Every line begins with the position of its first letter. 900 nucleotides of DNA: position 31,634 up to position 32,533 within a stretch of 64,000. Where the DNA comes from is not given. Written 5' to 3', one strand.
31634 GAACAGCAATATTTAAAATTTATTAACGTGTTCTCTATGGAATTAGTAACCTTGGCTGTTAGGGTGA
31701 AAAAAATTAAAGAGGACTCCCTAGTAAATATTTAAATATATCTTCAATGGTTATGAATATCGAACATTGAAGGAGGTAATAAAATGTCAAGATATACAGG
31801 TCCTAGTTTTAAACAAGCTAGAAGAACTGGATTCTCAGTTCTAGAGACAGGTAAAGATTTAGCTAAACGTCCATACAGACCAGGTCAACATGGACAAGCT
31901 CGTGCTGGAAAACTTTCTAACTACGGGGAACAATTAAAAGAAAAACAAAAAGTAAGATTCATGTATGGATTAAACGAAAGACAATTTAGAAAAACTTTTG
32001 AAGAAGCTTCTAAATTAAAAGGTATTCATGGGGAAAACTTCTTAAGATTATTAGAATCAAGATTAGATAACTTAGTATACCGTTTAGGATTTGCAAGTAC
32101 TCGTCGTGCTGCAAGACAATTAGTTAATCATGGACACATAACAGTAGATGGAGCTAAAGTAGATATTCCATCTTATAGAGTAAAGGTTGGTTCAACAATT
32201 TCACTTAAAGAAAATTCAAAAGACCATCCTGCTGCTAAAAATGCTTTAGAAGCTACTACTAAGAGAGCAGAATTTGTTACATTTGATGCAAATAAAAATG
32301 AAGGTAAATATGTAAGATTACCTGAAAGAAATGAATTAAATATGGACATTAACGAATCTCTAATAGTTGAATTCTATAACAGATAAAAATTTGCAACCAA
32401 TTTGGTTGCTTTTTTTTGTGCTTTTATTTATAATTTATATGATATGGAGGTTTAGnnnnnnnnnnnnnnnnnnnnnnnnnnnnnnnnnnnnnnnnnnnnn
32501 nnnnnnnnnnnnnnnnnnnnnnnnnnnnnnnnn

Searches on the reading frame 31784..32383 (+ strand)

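Call 75: search_protein_families(library=pfam, proteins=[window:31784-32383:+], max_evalue=0.00001)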
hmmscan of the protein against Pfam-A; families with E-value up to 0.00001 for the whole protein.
window:31784-32383:+ (200 aa): 2 families
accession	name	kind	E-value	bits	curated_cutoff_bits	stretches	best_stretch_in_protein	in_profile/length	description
PF00163.24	Ribosomal_S4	-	6.4e-29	101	23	1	3-91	1-95/95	Ribosomal protein S4/S9 N-terminal domain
PF01479.30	S4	-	5.5e-21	74.5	22.8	1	93-139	2-48/48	S4 domain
